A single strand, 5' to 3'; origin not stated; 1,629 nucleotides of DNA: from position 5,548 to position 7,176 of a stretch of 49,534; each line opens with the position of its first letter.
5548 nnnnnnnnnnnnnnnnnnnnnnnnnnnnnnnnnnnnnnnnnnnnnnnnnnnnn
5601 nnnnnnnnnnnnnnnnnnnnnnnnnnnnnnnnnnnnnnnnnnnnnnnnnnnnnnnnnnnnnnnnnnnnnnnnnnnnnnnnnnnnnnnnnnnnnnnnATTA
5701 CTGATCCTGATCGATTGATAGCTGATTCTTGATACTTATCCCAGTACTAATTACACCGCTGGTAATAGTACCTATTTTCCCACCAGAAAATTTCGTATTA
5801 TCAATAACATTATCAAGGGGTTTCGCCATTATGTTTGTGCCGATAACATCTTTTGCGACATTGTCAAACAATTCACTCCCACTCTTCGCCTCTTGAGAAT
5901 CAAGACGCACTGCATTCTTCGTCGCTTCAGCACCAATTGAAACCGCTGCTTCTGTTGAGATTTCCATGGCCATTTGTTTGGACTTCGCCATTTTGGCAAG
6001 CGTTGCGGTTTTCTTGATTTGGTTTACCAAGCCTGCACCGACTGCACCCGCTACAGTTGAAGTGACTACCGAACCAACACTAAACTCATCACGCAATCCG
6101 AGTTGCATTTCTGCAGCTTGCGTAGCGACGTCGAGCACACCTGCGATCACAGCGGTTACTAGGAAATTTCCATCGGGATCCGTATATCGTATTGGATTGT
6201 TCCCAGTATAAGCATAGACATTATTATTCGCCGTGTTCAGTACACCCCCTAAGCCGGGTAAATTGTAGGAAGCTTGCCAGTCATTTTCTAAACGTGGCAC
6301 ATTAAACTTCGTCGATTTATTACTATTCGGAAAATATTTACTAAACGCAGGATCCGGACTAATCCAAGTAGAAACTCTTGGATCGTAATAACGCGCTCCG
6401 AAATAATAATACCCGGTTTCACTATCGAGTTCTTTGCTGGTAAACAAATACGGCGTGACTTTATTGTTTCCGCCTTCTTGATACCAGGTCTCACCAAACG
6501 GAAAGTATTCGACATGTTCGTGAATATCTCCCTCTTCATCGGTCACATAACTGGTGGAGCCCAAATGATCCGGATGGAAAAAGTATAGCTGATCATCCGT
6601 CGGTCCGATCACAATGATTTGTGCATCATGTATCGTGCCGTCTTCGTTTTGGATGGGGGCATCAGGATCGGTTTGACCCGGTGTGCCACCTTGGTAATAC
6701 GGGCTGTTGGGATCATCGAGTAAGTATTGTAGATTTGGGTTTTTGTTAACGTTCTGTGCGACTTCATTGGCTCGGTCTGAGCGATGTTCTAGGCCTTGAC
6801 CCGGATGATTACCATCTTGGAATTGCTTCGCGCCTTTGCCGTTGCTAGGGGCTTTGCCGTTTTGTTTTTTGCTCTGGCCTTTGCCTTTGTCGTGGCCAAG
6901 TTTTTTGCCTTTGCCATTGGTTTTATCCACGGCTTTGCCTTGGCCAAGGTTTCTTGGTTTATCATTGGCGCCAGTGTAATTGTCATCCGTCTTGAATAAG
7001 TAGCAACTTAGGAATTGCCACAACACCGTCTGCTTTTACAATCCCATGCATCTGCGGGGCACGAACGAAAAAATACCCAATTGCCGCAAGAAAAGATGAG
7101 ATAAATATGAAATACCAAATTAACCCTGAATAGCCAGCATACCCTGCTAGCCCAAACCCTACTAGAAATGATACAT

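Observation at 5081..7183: Orphan RHS C-terminal toxin/immunity cassette with a displaced toxin-tail footprint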

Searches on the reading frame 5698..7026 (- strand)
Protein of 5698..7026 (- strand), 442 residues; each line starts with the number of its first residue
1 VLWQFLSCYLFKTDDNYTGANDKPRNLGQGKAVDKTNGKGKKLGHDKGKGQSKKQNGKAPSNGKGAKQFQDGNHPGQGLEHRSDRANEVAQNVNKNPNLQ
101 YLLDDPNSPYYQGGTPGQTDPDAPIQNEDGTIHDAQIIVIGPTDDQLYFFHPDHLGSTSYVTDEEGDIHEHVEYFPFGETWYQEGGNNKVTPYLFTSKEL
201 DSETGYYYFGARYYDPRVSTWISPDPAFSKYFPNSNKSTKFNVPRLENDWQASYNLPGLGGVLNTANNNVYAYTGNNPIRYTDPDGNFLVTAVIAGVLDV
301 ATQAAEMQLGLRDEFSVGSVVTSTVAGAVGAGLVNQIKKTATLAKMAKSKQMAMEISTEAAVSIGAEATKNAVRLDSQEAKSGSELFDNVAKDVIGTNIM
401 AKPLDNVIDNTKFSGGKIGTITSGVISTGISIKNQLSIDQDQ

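Call 6: search_protein_families(library=pfam, proteins=[window:5698-7026:-], max_evalue=0.01)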
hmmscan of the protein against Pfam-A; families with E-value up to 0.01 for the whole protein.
window:5698-7026:- (442 aa): 1 family
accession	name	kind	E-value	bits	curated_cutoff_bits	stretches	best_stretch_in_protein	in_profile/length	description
PF03527.20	RHS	-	0.004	17.4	27.9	0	148-168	2-22/38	RHS protein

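Call 7: search_protein_families(library=ncbifam, proteins=[window:5698-7026:-], max_evalue=0.01)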
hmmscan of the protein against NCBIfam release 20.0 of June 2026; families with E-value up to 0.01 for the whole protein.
window:5698-7026:- (442 aa): 2 families
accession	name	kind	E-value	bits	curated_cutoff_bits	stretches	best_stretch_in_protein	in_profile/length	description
TIGR03696.1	Rhs_assc_core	domain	4.4e-16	59.2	32.5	2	174-228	1-52/76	RHS repeat-associated core domain-containing protein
NF041261.1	RHS_core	equivalog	3.8e-06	25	2000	1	145-227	1155-1237/1261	RHS element core protein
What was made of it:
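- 5698..7026 (-): Orphan Rhs fragment ORF (442 aa from GTG 7026; JGI start GTG 6930, 410 aa). Rhs-derived sequence begins at about nt 6990. TIGR03696 at 59.2 bits (call 7).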

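Call 8: find_homologous_proteins(query=window:5698-7026:-)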
Query window:5698-7026:- (442 aa): 2055 proteins with E <= 0.001 among 8000 candidates; the best 120 are listed.
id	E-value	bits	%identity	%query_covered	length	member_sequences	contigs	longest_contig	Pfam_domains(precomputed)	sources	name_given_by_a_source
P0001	4.6e-274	927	100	93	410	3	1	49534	PF25023.2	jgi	-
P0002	1.2e-153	530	78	68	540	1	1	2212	PF05593.20,PF25023.2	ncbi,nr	ncbi:MAG: RHS repeat-associated core domain-containing protein, partial [Gammaproteobacteria bacteri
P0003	1.8e-142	494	61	81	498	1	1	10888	PF25023.2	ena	-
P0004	1.2e-97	346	60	62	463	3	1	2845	PF01510.31,PF25023.2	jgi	-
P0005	9.5e-86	307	66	50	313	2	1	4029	PF25023.2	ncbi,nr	ncbi:MAG: hypothetical protein OEY38_22430, partial [Gammaproteobacteria bacterium]|nr:hypothetical 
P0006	2.8e-78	282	58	55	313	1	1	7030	PF25023.2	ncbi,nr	ncbi:MAG: hypothetical protein OEY38_19390, partial [Gammaproteobacteria bacterium]|nr:hypothetical 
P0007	2.8e-76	276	52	56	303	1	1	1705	PF25023.2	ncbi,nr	ncbi:MAG: hypothetical protein OEY38_24775, partial [Gammaproteobacteria bacterium]|nr:hypothetical 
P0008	1.1e-75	274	52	55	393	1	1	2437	PF25023.2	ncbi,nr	ncbi:MAG: hypothetical protein OEV64_14485, partial [Desulfobulbaceae bacterium]|nr:hypothetical pro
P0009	1.8e-73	266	48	58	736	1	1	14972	PF05593.20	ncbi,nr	ncbi:MAG: RHS repeat-associated core domain-containing protein, partial [Gammaproteobacteria bacteri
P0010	1.4e-72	263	52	60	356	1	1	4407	PF25023.2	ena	-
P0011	2.0e-72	263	49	59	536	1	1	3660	PF25023.2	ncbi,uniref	ncbi:RHS repeat domain-containing protein, partial [Thiohalomonas denitrificans]|uniref:RHS repeat d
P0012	3.0e-71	259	52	55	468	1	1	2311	PF25023.2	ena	-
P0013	5.1e-71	258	47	66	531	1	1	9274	PF25023.2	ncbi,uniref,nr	ncbi:RHS repeat domain-containing protein [Thiohalomonas denitrificans]|uniref:RHS repeat domain-con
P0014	1.8e-66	243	44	69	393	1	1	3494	PF25023.2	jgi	-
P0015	3.8e-61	226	47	62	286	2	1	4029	PF25023.2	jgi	-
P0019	9.3e-58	215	40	85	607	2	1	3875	-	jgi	jgi:RHS repeat-associated protein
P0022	3.5e-57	213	42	66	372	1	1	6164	PF25023.2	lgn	-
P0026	7.8e-56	208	39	72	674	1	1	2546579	PF25023.2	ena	-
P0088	1.9e-40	157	44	51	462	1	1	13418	PF25023.2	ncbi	-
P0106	3.3e-39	153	41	50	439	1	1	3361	PF25023.2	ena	-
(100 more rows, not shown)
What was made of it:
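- Checked: ORF 7026..5698 (-), 442 aa from GTG (JGI called 410 aa from GTG 6930; P0001, call 8), matches TIGR03696 Rhs_assc_core at 59.2 bits against a cut-off of 32.5 (call 7).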

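Call 13: search_protein_families(library=padloc, proteins=[window:5698-7026:-], max_evalue=0.01)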
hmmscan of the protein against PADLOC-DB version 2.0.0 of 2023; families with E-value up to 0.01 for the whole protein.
window:5698-7026:- (442 aa): 0 families

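Call 17: find_encoding_contigs(protein=P0026, flank=10000, max_places=2)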
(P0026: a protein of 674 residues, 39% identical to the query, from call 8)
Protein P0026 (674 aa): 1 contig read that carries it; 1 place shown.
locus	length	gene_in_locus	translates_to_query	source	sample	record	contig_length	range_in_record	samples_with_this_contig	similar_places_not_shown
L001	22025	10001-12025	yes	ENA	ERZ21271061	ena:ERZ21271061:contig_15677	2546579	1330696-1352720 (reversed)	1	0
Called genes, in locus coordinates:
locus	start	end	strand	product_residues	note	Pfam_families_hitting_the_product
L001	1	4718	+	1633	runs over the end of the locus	PF03534:SpvB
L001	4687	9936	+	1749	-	PF13517:FG-GAP_3 (faint), PF12256:TcdB_toxin_midN, PF05593:RHS_repeat (faint)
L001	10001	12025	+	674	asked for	PF25023:TEN_YD-shell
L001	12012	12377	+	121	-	-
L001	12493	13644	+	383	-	PF14294:DUF4372, PF01609:DDE_Tnp_1, PF13612:DDE_Tnp_1_3 (weak)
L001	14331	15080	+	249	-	PF00121:TIM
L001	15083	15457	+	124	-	PF03840:SecG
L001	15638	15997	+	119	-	PF00507:Oxidored_q4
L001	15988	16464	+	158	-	PF01058:Oxidored_q6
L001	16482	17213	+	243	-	PF00329:Complex1_30kDa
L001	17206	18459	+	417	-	PF00346:Complex1_49kDa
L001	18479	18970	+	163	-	PF01257:2Fe-2S_thioredx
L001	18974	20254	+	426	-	PF01512:Complex1_51K, PF10531:SLBB, PF22461:SLBB_2, PF10589:NADH_4Fe-4S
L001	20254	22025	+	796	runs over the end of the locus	PF13510:Fer2_4, PF10588:NADH-G_4Fe-4S_3, PF22117:Fer4_Nqo3, PF22151:Fer4_NDSU1, PF00384:Molybdopterin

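Call 18: find_encoding_contigs(protein=P0003, flank=10000, max_places=2)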
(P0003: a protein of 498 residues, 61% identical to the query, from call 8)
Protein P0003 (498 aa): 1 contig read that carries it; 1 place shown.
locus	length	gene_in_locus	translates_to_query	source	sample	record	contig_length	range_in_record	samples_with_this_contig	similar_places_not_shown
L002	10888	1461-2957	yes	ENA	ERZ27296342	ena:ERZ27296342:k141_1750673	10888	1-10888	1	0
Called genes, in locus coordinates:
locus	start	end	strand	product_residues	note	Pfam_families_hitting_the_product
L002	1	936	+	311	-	?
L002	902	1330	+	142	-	-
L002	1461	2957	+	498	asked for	PF25023:TEN_YD-shell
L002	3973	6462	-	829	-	PF01804:Penicil_amidase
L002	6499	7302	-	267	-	PF00975:Thioesterase, PF12697:Abhydrolase_6 (weak)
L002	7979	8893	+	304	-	PF13621:Cupin_8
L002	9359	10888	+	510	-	?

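Call 25: search_protein_families(library=pfam, proteins=[P0026, P0019, P0022, P0106, P0088], max_evalue=0.1)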
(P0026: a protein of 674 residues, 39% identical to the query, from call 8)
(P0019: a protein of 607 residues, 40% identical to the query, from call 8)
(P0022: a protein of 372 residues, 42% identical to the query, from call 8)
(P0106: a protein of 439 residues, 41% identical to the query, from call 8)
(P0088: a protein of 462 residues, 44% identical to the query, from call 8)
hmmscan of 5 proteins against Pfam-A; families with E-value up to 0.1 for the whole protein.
P0026 (674 aa): 2 families
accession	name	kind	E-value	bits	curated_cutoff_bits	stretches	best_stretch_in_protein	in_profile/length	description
PF10411.14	DsbC_N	-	0.0018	18.3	25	1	465-491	33-60/70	Disulfide bond isomerase protein N-terminal domain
PF03527.20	RHS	-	0.061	13.6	27.9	0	365-385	2-22/38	RHS protein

P0019 (607 aa): 2 families
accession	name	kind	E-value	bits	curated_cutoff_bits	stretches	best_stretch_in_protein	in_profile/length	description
PF05593.20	RHS_repeat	-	0.0021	18.9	22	1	61-88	1-29/38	RHS Repeat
PF25023.1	TEN_YD-shell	-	0.0091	14.5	50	1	291-409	782-891/909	Teneurin YD-shell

P0022 (372 aa): 0 families

P0106 (439 aa): 2 families
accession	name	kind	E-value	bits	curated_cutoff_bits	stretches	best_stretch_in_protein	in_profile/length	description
PF25023.1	TEN_YD-shell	-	0.019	13.4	50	1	71-161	783-872/909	Teneurin YD-shell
PF03527.20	RHS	-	0.022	15.1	27.9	1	78-98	2-22/38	RHS protein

P0088 (462 aa): 1 family
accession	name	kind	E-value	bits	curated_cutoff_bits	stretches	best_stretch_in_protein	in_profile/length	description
PF03527.20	RHS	-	0.03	14.6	27.9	1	132-152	2-22/38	RHS protein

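Call 26: find_encoding_contigs(protein=P0022, flank=6000, max_places=2)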
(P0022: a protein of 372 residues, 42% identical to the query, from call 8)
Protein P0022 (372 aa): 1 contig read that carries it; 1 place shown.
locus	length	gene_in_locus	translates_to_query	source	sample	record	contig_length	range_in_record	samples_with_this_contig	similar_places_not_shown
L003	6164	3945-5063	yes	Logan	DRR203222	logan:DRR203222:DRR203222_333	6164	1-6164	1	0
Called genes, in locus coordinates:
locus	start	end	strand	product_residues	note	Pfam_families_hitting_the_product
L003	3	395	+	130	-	?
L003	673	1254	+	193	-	PF13505:OMP_b-brl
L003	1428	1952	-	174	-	-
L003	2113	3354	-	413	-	PF07804:HipA_C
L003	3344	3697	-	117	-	PF13560:HTH_31, PF01381:HTH_3 (weak)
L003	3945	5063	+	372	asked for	PF25023:TEN_YD-shell (weak)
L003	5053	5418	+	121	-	-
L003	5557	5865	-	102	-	-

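Call 27: find_encoding_contigs(protein=P0019, flank=6000, max_places=2)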
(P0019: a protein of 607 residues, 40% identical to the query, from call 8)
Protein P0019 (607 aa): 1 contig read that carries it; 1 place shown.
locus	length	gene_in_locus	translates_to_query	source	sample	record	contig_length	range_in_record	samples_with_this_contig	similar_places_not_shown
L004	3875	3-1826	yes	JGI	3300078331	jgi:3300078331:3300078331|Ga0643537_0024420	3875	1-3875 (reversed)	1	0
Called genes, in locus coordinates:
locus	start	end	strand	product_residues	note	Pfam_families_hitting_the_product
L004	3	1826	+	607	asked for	?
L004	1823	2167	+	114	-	-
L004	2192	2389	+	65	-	-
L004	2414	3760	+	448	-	PF25023:TEN_YD-shell, PF05593:RHS_repeat, PF25023:TEN_YD-shell (weak), PF05593:RHS_repeat (weak)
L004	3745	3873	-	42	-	?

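Call 28: find_encoding_contigs(protein=P0088, flank=8000, max_places=2)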
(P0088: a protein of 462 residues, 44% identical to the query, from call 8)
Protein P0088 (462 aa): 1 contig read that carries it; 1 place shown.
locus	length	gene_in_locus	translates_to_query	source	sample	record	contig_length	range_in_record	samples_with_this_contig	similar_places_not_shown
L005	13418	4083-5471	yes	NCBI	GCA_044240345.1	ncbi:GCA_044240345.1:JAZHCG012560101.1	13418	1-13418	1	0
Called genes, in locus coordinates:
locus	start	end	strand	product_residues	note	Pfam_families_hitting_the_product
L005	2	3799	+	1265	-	?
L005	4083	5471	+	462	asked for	PF25023:TEN_YD-shell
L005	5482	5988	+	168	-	-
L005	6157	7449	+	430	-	PF25023:TEN_YD-shell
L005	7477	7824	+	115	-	-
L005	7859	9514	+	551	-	PF25023:TEN_YD-shell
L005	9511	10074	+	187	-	-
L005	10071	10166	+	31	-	-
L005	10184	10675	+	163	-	-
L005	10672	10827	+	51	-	-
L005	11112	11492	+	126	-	PF12599:DUF3768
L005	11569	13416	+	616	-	?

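Call 29: find_encoding_contigs(protein=P0106, flank=6000, max_places=2)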
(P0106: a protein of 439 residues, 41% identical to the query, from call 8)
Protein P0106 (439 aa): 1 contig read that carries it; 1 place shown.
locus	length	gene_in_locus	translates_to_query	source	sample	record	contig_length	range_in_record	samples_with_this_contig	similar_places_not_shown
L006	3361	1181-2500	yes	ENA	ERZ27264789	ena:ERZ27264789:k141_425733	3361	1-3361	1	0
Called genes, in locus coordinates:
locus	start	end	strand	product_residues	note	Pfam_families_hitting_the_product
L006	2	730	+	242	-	?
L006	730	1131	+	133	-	-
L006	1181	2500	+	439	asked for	PF25023:TEN_YD-shell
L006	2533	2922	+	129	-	-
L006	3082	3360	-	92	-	?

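Call 43: find_related_loci(query=window:5698-7026:-, collection=genome_contigs, flank=10000)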
Query window:5698-7026:- (442 aa) in genome_contigs; peptide patterns used: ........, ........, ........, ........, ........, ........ (x = any residue, [..] = any of these).
51 stretches matched a pattern; 1 encode a relative of the query (tblastn E <= 1e-3); 1 distinct loci.
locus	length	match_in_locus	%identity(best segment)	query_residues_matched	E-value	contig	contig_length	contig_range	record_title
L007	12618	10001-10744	52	48-286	9e-78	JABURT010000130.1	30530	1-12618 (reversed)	MAG: Gammaproteobacteria bacterium isolate Bin_15 NODE_413_length_30530_cov_10.3778, whole genome shotgun sequence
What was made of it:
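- Tried and rejected: The genome_contigs scan found one distant locus (52% identity, L007) and no close genome (call 43).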

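Call 46: find_encoding_contigs(protein=P0001, flank=1000, max_places=3)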
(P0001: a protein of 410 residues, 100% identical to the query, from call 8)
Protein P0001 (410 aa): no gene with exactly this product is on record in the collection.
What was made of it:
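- Tried and rejected: The look-up of P0001 was not on record (call 46).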

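Call 47: find_related_loci(query=window:5698-7026:-, collection=metagenome_contigs, flank=10000)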
Query window:5698-7026:- (442 aa) in metagenome_contigs; peptide patterns used: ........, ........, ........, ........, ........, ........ (x = any residue, [..] = any of these).
80 stretches matched a pattern; 8 encode a relative of the query (tblastn E <= 1e-3); 8 distinct loci.
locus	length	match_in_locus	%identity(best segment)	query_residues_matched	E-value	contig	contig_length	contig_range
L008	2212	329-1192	78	13-312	2e-168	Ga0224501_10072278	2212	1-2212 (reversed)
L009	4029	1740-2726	57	63-411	2e-122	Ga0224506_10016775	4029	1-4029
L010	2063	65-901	64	14-290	2e-126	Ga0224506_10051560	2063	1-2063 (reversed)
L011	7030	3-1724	58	98-365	1e-85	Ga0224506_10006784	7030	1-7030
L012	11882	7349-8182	50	37-336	7e-86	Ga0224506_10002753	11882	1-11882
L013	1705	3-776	52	122-370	8e-89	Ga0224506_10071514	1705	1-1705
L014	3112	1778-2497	52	55-289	3e-80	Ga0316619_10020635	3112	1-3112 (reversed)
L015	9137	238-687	68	124-287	2e-71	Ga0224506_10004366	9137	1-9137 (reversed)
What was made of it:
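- Tried and rejected: The metagenome scan found relatives at most 78% identical and no full-length partner (call 47).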

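Call 65: search_solved_structures(query=window:5698-7026:-, max_evalue=0.01)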
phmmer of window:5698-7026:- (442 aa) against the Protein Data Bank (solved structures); distinct sequences matched with E-value up to 0.01: 15.
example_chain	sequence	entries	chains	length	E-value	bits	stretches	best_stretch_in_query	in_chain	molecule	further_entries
9on3_A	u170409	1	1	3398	4.6e-10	42.4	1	132-227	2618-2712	SGS4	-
6l7i_G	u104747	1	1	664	1.9e-09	40.4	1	144-229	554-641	TccC2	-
6sup_A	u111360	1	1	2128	5.5e-09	38.9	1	144-227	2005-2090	TcdB2,TccC3,Cell division control protein 42 homolog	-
6suf_F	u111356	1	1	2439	6.8e-09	38.6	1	144-228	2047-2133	TcdB2,TccC3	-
6h6e_F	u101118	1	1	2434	6.8e-09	38.6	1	144-228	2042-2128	TcdB2,TccC3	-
6h6g_A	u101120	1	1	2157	6.9e-09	38.6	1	144-228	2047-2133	TcdB2,TccC3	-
4o9x_A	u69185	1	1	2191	7.1e-09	38.5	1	144-228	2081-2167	TcdB2, TccC3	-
6suq_A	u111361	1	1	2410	8.6e-09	38.2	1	144-228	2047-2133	TcdB2,TccC3,Genome polyprotein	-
8fjp_A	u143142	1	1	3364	1.4e-08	37.5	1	110-227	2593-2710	salivary gland surface protein 1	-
5kis_B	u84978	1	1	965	5.3e-08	35.6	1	141-234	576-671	RHS2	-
6sue_F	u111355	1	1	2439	6.6e-08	35.3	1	144-228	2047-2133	TcdB2,TccC3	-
6h6f_F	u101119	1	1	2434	6.6e-08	35.3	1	144-228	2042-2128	TcdB2,TccC3,TccC3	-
4igl_B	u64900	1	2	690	7.1e-08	35.2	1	143-227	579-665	YenC2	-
9c4k_Q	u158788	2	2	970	1.3e-07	34.3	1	143-228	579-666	Toxin subunit YenC2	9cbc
8cp6_B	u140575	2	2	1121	0.00049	22.6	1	144-245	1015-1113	Toxin protein Tse5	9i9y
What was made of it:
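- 5698..7026 (-): Closest solved relatives for residues 132-245 are TccC2, TccC3 and YenC2, with Tse5 weaker (call 65).
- On Rhs / YD-repeat proteins (RHS repeat-associated core, TIGR03696): The closest PDB relatives are TcC and Rhs proteins (call 65).
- On Tse5-CT pore-forming toxin family: The Tse5 chains 8cp6/9i9y align only to core residues 144-245 (call 65).
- Closest known: Tc-toxin TcB/TcC cocoon proteins. Same: These are the best solved-structure matches for the core (call 65).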

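Call 73: search_protein_families(library=pfam, proteins=[L007:92-11278:+, L012:2-8557:+, L005:2-3799:+], max_evalue=0.0001)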
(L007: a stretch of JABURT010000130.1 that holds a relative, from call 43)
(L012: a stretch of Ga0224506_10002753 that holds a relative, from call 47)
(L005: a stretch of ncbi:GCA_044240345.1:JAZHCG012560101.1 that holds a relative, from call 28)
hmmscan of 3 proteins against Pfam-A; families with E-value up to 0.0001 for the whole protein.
L007:92-11278:+ (3729 aa): 4 families
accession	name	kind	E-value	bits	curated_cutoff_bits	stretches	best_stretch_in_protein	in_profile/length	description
PF03534.18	SpvB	-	1.1e-25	90.9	22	1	437-611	4-184/287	Salmonella virulence plasmid 65kDa B protein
PF12256.14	TcdB_toxin_midN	-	6.6e-18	65.1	24.8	1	2156-2283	25-156/181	Insecticide toxin TcdB middle/N-terminal region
PF05593.20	RHS_repeat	-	7.5e-16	58.5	22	1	2926-2962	1-37/38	RHS Repeat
PF13517.12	FG-GAP_3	-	6e-08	33.6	26.9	0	2165-2192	1-28/61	FG-GAP-like repeat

L012:2-8557:+ (2852 aa): 4 families
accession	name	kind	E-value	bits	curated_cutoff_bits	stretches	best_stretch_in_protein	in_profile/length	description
PF05593.20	RHS_repeat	-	3.5e-19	69.1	22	0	2079-2115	1-37/38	RHS Repeat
PF12256.14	TcdB_toxin_midN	-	4.1e-18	65.8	24.8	1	1328-1451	16-155/181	Insecticide toxin TcdB middle/N-terminal region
PF13517.12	FG-GAP_3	-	3e-14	53.8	26.9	1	1232-1269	1-39/61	FG-GAP-like repeat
PF01839.29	FG-GAP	-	2.5e-06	27.7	22.1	0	15-26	8-19/37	FG-GAP repeat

L005:2-3799:+ (1265 aa): 2 families
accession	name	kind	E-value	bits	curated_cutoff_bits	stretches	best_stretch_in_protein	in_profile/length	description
PF05593.20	RHS_repeat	-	1.2e-15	57.9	22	0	581-601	17-37/38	RHS Repeat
PF20041.5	DUF6443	-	9.6e-07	29.5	27.8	0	275-359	14-87/137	Domain of unknown function (DUF6443)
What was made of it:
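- On TcB/TcC-like (Tc toxin BC) proteins: Met in the relatives L001, L007 and L012 (calls 17, 73), which are 39-52% identical to the window protein.
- Closest known: Tc-toxin TcB/TcC cocoon proteins. Same: Full-length relatives of this clade carry SpvB, TcdB_toxin_midN, FG-GAP and RHS repeats, either fused or as adjacent genes (calls 17, 73).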
